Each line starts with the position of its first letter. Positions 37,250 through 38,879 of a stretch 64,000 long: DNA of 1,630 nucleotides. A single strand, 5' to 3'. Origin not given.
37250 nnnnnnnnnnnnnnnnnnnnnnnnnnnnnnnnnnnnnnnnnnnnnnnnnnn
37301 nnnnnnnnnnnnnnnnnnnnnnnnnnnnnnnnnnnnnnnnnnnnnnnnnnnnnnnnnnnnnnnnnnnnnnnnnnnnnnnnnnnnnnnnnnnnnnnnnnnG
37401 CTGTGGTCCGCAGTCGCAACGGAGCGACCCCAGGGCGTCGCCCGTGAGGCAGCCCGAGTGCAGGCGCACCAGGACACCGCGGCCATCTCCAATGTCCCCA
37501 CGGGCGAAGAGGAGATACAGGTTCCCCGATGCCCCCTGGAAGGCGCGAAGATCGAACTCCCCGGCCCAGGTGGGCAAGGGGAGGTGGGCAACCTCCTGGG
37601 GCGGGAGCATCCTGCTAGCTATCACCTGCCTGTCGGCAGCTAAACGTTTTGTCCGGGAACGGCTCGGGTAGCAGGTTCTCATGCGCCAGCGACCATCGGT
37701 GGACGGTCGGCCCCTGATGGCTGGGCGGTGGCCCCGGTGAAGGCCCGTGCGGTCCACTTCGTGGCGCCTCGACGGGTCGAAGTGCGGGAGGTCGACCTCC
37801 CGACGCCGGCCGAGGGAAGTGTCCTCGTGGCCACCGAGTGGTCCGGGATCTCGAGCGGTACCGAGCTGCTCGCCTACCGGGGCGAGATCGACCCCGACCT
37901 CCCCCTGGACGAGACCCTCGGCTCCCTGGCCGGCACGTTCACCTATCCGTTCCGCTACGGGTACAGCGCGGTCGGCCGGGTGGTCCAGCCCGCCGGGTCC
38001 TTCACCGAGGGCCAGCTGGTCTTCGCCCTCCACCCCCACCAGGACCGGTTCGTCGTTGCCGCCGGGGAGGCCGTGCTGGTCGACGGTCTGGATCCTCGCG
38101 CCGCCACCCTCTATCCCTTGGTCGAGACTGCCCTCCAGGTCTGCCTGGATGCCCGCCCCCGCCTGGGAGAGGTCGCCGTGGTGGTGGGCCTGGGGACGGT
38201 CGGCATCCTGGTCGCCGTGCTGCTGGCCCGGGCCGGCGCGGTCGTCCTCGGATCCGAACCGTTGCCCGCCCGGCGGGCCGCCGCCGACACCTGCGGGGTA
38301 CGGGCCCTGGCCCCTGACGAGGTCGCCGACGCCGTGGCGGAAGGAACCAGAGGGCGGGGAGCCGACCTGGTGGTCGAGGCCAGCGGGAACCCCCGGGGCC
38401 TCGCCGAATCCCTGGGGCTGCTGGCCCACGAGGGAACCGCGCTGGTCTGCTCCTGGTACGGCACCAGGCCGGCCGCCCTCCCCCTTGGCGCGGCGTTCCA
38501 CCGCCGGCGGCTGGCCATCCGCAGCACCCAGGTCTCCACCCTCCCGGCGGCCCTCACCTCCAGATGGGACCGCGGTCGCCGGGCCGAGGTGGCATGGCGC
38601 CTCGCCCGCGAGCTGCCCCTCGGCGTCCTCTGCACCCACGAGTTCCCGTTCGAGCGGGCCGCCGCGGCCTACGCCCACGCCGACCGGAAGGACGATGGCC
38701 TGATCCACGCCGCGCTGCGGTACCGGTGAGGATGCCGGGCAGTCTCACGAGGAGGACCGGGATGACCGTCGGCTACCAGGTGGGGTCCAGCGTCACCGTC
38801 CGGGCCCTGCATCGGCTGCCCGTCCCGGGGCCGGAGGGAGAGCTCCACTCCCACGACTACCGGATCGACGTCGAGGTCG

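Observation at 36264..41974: Strand-interleaved, spacer-free cluster: possible pterin/pyrimidine-glycoside biosynthetic cassette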

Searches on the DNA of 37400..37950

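Call 56: search_rna_families(source=window, start=37400, end=37950, threshold=evalue, max_evalue=1)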
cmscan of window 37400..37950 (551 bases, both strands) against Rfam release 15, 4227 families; matches with E-value up to 1: 0.
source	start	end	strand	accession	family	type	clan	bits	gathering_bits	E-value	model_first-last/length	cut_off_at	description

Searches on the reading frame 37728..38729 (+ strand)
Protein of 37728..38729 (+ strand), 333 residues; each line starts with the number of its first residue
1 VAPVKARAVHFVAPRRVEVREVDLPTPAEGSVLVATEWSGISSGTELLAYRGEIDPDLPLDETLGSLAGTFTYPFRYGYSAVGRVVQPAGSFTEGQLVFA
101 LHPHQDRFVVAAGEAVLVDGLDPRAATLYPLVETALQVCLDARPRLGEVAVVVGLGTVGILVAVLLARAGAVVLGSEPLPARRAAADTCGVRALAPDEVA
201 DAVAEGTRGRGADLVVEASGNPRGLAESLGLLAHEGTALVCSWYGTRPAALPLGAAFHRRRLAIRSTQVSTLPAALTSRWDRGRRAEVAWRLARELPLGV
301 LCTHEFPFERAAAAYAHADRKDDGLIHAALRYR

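Call 7: search_protein_families(library=pfam, proteins=[window:37728-38729:+], max_evalue=0.01)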
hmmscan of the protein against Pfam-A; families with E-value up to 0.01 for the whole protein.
window:37728-38729:+ (333 aa): 4 families
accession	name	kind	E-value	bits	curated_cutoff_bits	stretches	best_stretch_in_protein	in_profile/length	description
PF00107.32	ADH_zinc_N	-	4.3e-12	46.5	31.8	1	158-270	2-115/129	Zinc-binding dehydrogenase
PF13602.12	ADH_zinc_N_2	-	3.1e-05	25.4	27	1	201-318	12-123/134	Zinc-binding dehydrogenase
PF16912.11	Glu_dehyd_C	-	0.00023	21.1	34.9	1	148-319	32-202/211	Glucose dehydrogenase C-terminus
PF16884.10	ADH_N_2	-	0.0044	17.4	31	0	6-41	7-42/108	N-terminal domain of oxidoreductase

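Call 8: search_protein_families(library=ncbifam, proteins=[window:37728-38729:+], max_evalue=0.01)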
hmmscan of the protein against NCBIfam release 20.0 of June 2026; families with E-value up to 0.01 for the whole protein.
window:37728-38729:+ (333 aa): 9 families
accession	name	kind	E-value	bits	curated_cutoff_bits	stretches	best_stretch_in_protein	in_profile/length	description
TIGR01202.1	bchC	equivalog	5.6e-27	94.7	291.25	1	5-323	1-301/308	chlorophyll synthesis pathway protein BchC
NF041097.1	keto_inos_dh_IolM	equivalog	2.5e-12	46.2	450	1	147-225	207-293/389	scyllo-inosose 3-dehydrogenase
TIGR03366.1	HpnZ_proposed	hypoth_equivalog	5.8e-12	45.4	328.1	1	132-240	144-251/315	putative phosphonate catabolism associated alcohol dehydrogenase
TIGR00692.1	tdh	equivalog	1.5e-09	37.3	458.35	1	119-241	135-260/340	L-threonine 3-dehydrogenase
NF003808.0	PRK05396.1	equivalog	8.4e-07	28.2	380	1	134-238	152-259/341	L-threonine 3-dehydrogenase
TIGR02824.1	quinone_pig3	subfamily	1.4e-05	24.2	296.8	1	13-320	11-314/325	putative NAD(P)H quinone oxidoreductase, PIG3 family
NF007489.0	PRK10083.1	equivalog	3.6e-05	22.9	376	0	13-53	8-47/339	Zn-dependent oxidoreductase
TIGR03989.1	Rxyl_3153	subfamily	0.00043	19.6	440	0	144-239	184-284/370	NDMA-dependent alcohol dehydrogenase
TIGR03451.1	mycoS_dep_FDH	equivalog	0.0016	17.4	512.9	0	106-236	133-270/358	S-(hydroxymethyl)mycothiol dehydrogenase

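Call 43: search_solved_structures(query=window:37728-38726:+, max_evalue=0.001)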
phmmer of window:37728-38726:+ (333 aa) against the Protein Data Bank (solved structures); distinct sequences matched with E-value up to 0.001: 18.
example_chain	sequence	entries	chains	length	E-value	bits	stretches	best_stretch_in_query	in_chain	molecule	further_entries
6ie0_A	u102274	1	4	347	1.1e-08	38.1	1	132-242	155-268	(R,R)-butanediol dehydrogenase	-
2d8a_A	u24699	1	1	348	2.7e-07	33.6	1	121-240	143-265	Probable L-threonine 3-dehydrogenase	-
2dfv_A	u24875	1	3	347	3.2e-07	33.4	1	121-240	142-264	Probable L-threonine 3-dehydrogenase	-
1vj0_A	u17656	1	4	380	1.8e-06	30.9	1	146-237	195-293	alcohol dehydrogenase, zinc-containing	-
1e3j_A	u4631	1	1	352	1.6e-05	27.8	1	125-267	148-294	NADP(H)-DEPENDENT KETOSE REDUCTASE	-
3gfb_A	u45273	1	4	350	4.2e-05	26.4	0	123-236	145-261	L-threonine 3-dehydrogenase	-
7quy_A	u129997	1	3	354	0.00011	25.1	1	128-278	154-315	6-hydroxycyclohex-1-ene-1-carbonyl-CoA dehydrogenase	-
3ip1_A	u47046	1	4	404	0.00016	24.5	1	145-229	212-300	Alcohol dehydrogenase, zinc-containing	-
2oby_A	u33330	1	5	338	0.00029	23.7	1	7-236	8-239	Putative quinone oxidoreductase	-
3fsr_A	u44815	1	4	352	0.00037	23.3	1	134-250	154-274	NADP-dependent alcohol dehydrogenase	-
7qul_A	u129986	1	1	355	0.00045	23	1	128-276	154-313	6-hydroxycyclohex-1-ene-1-carbonyl-CoA dehydrogenase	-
2j8z_A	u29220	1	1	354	0.00047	23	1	8-237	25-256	QUINONE OXIDOREDUCTASE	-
1kev_A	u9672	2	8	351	0.00047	23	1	142-250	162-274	NADP-DEPENDENT ALCOHOL DEHYDROGENASE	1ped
2b83_A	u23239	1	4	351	0.00047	23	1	142-250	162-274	NADP-dependent alcohol dehydrogenase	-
2eer_A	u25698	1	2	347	0.00047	22.9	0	137-245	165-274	NAD-dependent alcohol dehydrogenase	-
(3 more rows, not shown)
